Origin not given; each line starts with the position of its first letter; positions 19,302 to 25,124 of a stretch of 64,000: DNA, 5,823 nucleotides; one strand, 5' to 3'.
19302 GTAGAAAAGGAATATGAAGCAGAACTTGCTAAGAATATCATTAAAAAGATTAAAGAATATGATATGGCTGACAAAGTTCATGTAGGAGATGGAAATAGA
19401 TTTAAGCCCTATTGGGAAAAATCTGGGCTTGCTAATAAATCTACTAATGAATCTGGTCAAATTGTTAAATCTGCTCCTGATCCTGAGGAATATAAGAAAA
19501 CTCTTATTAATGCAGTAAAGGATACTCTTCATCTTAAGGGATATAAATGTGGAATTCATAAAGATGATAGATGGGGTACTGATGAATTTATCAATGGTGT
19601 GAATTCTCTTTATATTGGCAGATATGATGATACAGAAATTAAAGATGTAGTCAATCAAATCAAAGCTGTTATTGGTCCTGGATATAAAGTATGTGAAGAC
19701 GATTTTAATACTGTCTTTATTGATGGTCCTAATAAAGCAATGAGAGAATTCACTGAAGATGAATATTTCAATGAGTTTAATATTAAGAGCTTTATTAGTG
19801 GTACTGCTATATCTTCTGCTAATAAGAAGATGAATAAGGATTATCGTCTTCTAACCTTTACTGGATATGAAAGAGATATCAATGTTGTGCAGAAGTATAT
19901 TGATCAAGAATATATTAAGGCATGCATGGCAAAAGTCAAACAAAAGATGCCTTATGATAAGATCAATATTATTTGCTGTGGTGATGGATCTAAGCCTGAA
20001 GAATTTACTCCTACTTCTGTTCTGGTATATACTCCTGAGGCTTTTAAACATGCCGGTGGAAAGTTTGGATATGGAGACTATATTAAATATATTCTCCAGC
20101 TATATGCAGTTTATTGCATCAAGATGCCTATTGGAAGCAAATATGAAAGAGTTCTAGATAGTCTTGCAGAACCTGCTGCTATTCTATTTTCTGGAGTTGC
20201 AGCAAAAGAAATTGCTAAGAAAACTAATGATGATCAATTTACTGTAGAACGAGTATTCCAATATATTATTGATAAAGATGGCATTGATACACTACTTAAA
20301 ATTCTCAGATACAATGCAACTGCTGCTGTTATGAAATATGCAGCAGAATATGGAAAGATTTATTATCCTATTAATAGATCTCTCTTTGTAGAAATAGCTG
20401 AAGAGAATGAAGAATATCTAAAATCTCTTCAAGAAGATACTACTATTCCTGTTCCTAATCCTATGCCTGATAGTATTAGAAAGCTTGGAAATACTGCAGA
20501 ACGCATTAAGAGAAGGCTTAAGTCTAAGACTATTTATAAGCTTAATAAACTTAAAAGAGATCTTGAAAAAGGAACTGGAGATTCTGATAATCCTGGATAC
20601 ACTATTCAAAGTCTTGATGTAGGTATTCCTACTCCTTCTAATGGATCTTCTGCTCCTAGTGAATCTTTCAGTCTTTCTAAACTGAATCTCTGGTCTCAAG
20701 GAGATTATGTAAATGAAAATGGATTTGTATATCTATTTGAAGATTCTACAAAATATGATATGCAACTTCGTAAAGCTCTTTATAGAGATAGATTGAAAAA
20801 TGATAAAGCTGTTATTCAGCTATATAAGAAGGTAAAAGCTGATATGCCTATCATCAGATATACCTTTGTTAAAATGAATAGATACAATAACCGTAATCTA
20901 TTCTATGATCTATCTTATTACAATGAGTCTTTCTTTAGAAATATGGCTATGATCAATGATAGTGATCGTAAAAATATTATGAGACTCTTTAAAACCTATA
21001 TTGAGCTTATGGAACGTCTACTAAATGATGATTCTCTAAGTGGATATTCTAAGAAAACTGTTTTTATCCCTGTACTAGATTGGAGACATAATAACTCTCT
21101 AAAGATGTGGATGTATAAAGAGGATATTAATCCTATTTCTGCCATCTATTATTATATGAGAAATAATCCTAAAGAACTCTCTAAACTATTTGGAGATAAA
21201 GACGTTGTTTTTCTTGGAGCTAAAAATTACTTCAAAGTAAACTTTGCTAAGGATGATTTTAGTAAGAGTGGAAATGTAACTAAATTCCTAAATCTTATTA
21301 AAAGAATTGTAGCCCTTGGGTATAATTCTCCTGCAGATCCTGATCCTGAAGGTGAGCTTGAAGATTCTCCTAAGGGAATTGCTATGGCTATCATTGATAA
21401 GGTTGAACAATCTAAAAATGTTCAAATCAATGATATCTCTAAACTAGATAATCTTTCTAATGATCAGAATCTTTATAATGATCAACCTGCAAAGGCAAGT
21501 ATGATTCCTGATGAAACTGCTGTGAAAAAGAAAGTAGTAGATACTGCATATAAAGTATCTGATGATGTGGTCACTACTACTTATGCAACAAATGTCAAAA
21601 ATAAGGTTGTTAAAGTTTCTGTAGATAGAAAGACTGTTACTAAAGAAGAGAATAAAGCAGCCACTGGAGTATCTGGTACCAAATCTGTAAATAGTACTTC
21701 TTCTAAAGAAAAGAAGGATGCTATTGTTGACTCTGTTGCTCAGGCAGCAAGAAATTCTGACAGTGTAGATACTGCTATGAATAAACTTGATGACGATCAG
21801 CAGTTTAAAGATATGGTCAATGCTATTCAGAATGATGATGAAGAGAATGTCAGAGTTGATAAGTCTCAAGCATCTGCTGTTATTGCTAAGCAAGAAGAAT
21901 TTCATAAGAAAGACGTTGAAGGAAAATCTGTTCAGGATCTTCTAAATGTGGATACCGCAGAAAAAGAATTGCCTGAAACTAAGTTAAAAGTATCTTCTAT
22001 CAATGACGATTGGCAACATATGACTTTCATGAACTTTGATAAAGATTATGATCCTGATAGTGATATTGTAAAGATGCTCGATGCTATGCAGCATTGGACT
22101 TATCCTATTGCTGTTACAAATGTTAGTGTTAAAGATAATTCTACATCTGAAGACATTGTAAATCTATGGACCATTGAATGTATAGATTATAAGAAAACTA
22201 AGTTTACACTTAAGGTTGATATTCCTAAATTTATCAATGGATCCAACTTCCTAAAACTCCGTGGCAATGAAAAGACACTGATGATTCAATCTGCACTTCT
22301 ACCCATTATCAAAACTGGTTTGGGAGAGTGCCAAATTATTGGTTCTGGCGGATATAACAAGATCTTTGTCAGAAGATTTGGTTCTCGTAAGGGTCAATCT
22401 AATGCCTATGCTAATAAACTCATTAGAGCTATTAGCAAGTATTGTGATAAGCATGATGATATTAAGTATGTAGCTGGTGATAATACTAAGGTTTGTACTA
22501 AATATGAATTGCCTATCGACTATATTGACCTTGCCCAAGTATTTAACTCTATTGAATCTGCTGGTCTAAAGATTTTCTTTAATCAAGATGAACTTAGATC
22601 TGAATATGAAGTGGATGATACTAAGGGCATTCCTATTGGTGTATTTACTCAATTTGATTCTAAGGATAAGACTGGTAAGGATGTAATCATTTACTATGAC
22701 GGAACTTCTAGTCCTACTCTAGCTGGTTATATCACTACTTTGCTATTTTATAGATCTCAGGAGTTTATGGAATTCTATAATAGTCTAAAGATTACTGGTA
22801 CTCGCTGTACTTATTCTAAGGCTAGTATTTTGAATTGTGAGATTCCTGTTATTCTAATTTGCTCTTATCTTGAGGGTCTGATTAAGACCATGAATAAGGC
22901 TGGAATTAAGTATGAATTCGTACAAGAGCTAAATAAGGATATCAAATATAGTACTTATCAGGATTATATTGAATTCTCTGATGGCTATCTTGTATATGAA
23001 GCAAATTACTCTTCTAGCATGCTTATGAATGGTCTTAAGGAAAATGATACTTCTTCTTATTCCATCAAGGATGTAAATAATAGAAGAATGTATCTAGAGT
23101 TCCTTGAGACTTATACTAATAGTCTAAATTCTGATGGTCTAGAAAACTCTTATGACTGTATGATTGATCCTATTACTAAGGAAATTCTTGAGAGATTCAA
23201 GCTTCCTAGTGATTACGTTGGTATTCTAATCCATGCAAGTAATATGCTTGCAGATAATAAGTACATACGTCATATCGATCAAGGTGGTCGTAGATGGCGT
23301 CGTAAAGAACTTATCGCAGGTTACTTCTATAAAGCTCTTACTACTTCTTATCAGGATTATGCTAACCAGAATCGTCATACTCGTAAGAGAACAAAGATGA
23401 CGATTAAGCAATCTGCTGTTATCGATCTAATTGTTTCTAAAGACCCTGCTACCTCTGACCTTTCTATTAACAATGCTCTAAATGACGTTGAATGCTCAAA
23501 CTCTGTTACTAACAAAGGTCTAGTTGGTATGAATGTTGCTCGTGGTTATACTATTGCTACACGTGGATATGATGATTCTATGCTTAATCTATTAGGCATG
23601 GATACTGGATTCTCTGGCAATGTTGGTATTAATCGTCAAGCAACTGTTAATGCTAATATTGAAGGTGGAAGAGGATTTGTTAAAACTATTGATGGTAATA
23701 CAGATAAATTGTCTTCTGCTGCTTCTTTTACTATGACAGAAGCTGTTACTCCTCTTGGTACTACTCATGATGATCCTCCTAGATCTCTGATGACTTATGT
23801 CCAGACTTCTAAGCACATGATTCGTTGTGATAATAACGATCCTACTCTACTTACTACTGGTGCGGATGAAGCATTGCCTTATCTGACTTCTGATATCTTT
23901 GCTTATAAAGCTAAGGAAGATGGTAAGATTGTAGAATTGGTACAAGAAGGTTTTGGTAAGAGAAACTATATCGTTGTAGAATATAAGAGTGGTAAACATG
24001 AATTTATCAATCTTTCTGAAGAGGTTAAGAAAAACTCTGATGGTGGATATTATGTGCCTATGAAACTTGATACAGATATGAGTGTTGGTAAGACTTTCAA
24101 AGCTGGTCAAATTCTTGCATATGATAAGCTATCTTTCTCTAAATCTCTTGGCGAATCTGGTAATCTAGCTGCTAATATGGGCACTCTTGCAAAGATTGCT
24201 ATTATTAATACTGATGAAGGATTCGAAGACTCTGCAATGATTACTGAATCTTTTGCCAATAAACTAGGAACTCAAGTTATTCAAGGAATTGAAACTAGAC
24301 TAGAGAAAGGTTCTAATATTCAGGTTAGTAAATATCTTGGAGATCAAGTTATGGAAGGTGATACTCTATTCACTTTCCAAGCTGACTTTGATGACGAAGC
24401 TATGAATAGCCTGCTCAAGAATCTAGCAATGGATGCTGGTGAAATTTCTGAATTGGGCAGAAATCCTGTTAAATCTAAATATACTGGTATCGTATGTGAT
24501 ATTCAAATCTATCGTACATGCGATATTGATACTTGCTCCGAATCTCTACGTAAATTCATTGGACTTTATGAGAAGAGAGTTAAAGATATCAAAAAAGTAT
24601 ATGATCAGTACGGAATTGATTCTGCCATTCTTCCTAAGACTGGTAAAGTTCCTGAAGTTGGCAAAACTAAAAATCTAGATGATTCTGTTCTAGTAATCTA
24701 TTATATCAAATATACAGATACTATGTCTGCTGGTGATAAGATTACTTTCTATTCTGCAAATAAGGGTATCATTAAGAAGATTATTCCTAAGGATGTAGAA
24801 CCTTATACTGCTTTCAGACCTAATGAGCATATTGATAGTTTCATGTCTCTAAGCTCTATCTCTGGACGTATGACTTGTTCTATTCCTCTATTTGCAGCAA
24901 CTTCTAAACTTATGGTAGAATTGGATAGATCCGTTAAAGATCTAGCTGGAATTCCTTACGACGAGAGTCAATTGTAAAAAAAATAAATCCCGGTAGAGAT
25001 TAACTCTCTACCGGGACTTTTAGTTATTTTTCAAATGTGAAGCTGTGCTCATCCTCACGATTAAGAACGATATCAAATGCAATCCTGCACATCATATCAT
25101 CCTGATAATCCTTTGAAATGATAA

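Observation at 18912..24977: A 2021-aa ORF fuses about 1000 aa of unknown sequence to a multisubunit RNAP beta-like module that stops right after the GDK...NKG motif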

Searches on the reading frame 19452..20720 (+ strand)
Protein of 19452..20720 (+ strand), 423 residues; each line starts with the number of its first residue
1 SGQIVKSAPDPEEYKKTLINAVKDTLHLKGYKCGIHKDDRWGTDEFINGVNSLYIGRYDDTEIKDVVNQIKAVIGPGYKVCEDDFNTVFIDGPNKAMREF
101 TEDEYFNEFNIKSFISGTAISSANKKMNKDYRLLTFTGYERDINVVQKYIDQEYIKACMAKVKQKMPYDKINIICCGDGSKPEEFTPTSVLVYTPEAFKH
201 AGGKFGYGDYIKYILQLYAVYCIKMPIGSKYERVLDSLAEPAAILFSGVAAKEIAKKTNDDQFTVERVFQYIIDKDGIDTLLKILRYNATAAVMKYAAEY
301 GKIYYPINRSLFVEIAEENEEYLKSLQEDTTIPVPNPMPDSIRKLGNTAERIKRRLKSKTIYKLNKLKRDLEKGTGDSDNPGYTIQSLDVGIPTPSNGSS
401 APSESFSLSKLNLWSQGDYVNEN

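Call 41: search_protein_representatives(protein=window:19452-20720:+)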
Query: 423 residues. Proteins with E-value up to 0.001 (for the whole library): 6; up to 1e-10: 6; up to 1e-30: 2. The best 6 are listed.
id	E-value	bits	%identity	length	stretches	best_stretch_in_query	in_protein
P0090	4.2e-53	197.0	35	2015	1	15-422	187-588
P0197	4.8e-34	134.3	70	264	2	2-74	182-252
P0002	1.0e-28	116.7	34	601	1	103-422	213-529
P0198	1.9e-24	102.7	37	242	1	169-363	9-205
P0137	3.4e-24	101.8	30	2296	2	134-423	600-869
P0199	1.5e-21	93.1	39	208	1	113-278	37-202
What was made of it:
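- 19479..19733 (+): Domain D3, residues ~190-274, alpha/beta, unassigned. Present only in a subset of orthologues. Homologues only inside this clade (call 41).
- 19842..20426 (+): Domain D4, residues ~311-505, unassigned. The whole N-terminal model gives faint resemblance to zincin-type peptidase folds, but the matching domain is not known and the sequence has no HExxH. Residues 181-603 have only 6 representative homologues, all in the clade (call 41).
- Tried and rejected: Residues 181-603 searched against 1.84 billion representatives gave only 6 hits, all in this clade, so no function could be transferred (call 41).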

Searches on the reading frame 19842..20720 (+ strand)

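Call 69: search_protein_families(library=pfam, proteins=[window:19842-20720:+], max_evalue=10)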
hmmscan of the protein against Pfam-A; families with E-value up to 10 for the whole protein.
window:19842-20720:+ (293 aa): 1 family
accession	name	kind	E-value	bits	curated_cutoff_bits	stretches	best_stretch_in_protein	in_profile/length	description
PF11640.13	TAN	-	0.081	13.5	27.1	1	145-234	17-104/150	Telomere-length maintenance and DNA damage repair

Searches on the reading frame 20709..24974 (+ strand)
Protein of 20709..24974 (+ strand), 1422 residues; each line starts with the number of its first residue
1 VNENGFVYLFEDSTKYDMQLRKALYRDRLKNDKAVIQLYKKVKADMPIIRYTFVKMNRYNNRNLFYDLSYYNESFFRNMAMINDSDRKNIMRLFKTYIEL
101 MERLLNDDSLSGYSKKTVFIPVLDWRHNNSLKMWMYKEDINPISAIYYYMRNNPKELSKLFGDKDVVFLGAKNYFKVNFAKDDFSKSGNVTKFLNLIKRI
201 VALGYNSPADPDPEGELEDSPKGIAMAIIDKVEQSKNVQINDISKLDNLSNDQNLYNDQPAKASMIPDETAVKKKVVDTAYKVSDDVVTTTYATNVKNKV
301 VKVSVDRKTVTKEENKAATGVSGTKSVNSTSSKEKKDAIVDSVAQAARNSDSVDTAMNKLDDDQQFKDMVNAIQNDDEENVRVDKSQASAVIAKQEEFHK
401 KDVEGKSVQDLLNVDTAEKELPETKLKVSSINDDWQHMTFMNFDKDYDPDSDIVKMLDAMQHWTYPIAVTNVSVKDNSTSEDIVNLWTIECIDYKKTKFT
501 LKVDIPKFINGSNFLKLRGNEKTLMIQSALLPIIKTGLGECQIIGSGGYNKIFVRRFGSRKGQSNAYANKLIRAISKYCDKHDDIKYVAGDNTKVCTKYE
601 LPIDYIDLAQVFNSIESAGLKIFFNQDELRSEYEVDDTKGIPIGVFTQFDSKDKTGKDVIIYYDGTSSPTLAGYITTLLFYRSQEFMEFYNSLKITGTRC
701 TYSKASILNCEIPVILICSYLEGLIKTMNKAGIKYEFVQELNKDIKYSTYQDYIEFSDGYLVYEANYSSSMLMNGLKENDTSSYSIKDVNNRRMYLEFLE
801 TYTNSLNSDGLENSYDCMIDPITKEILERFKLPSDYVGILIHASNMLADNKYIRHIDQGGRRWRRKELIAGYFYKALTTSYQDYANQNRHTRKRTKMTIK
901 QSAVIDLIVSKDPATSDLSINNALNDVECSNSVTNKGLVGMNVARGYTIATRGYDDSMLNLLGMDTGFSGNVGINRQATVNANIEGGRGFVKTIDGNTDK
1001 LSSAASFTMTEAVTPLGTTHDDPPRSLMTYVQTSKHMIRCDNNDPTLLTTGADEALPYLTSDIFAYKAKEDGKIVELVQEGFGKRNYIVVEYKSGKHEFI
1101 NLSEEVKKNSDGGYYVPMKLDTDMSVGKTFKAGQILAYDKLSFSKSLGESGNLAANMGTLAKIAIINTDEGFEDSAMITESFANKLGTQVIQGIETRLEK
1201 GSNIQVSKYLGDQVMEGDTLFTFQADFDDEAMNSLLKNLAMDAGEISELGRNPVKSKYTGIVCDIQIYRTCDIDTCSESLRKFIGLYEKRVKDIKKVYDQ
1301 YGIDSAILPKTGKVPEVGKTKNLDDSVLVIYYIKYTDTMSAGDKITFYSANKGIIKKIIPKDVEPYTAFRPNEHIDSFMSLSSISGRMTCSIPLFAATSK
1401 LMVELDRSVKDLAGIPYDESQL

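Call 35: find_homologous_proteins(query=window:20709-24974:+, max_evalue=0.00001)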
Query window:20709-24974:+ (1422 aa): 168 proteins with E <= 0.00001 among 8000 candidates; the best 120 are listed.
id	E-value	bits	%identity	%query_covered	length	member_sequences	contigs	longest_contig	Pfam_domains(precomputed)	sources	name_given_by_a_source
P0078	0.0e+0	3165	99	100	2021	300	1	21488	PF20223.4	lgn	-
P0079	0.0e+0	2720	83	100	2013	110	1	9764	PF20223.4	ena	-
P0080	0.0e+0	2709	84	100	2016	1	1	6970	PF00562.34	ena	-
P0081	0.0e+0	2221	68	100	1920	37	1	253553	-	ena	-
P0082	0.0e+0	2219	69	100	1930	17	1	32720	PF00562.34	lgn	-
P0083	0.0e+0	2218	69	100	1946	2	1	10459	PF00562.34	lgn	-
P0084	0.0e+0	2209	68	100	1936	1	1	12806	PF00562.34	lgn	-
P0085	0.0e+0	2209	68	100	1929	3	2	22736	PF00562.34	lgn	-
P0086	0.0e+0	2204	68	100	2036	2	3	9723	PF00562.34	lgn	-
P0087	0.0e+0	2200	68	100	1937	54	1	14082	PF00562.34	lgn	-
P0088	0.0e+0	2193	68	100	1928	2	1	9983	PF00562.34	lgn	-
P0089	0.0e+0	2193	68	100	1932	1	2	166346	PF00562.34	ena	-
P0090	0.0e+0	2191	67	100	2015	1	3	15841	PF20223.4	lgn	-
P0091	0.0e+0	2191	68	100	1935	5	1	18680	-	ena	-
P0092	0.0e+0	2185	68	100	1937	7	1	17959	PF00562.34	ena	-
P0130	0.0e+0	1762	56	100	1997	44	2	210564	PF00293.35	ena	-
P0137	0.0e+0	1703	55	100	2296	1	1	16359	PF13673.14,PF13508.14,PF00583.32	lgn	-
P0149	0.0e+0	1649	53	100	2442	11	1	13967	PF13508.14,PF22327.3,PF08445.17,PF00293.35,PF00583.32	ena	-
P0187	0.0e+0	1143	42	100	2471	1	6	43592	PF04015.18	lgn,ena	-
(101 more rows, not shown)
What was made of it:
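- On Jumbo-phage virion RNAP N-beta subunit (phiKZ gp178 family): The genome is probably over 200 kb, since related contigs reach 282 kb (call 35), so absence from the window says little.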

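Call 51: search_protein_families(library=pfam, proteins=[P0130, P0137, P0149, P0187], max_evalue=0.001)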
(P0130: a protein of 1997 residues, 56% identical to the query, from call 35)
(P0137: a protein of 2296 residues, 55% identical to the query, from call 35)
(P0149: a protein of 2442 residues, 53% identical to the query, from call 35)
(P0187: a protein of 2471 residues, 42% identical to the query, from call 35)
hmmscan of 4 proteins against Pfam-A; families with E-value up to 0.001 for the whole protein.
P0130 (1997 aa): 1 family
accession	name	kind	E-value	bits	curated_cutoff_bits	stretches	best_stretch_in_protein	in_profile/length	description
PF00293.34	NUDIX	-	3.9e-13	50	21.1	1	129-243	8-125/134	NUDIX domain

P0137 (2296 aa): 4 families
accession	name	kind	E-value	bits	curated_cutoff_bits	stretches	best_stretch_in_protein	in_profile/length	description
PF00583.31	Acetyltransf_1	-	1e-06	29.4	20.7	1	219-301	22-116/116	Acetyltransferase (GNAT) family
PF13508.13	Acetyltransf_7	-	1.2e-06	29.2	27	1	233-301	7-82/84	Acetyltransferase (GNAT) domain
PF13673.13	Acetyltransf_10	-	5.5e-06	26.8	23.6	1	215-302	28-108/128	Acetyltransferase (GNAT) domain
PF00562.33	RNA_pol_Rpb2_6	-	0.00013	21.6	23.4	1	2080-2235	140-243/373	RNA polymerase Rpb2, domain 6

P0149 (2442 aa): 6 families
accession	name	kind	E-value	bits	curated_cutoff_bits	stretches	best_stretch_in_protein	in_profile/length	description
PF00293.34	NUDIX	-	2.8e-13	50.4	21.1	1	613-729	9-129/134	NUDIX domain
PF00583.31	Acetyltransf_1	-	3e-10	40.8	20.7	1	486-567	34-116/116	Acetyltransferase (GNAT) family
PF08445.16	FR47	-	1.5e-06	28.5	22.1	1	507-570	14-80/86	FR47-like protein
PF13508.13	Acetyltransf_7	-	3.1e-06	27.9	27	1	493-568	11-83/84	Acetyltransferase (GNAT) domain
PF22327.2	Nudt16-like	-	1e-05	26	27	1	619-706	22-107/161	U8 snoRNA-decapping enzyme-like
PF00562.33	RNA_pol_Rpb2_6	-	0.00064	19.4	23.4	0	2214-2389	199-250/373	RNA polymerase Rpb2, domain 6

P0187 (2471 aa): 3 families
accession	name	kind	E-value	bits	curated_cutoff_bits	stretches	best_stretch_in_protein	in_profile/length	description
PF04015.17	DUF362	-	7.7e-45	153.8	24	1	425-640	1-200/200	Domain of unknown function (DUF362)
PF13238.12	AAA_18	-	3.4e-05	24.7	29.4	1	211-342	2-112/128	AAA domain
PF00562.33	RNA_pol_Rpb2_6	-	4.1e-05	23.3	23.4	1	2252-2414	140-249/373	RNA polymerase Rpb2, domain 6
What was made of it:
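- Cassette contents differ between orthologues: NUDIX, GNAT, AAA_18+DUF362 (call 51). Orthologues carry NUDIX, GNAT and AAA+DUF362 domains in the slot (call 51).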

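Call 52: find_encoding_contigs(protein=P0078, flank=10000, max_places=3)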
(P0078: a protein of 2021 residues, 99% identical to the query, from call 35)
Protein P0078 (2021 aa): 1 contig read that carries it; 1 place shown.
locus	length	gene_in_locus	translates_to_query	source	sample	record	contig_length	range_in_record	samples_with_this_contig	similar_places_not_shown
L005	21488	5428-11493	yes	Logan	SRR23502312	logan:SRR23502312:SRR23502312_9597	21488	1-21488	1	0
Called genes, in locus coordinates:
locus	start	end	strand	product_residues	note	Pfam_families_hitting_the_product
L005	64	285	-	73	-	-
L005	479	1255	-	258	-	-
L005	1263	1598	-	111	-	-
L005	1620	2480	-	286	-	PF03420:Peptidase_S77, PF20034:Peptidase_S80 (weak)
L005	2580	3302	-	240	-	PF18907:DUF5662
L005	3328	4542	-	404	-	-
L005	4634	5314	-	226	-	PF13599:Pentapeptide_4 (weak), PF00805:Pentapeptide (faint), PF13576:Pentapeptide_3 (faint), PF13599:Pentapeptide_4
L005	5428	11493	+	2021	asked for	PF20223:DUF6582 (weak)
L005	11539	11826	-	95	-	-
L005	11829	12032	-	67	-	-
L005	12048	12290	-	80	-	-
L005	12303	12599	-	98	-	-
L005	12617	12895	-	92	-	-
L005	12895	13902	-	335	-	-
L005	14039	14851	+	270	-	-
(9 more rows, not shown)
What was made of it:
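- On Jumbo-phage virion RNAP N-beta subunit (phiKZ gp178 family): Peptidase_S77, with a weak S80 hit, on the near-identical contig (call 52).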
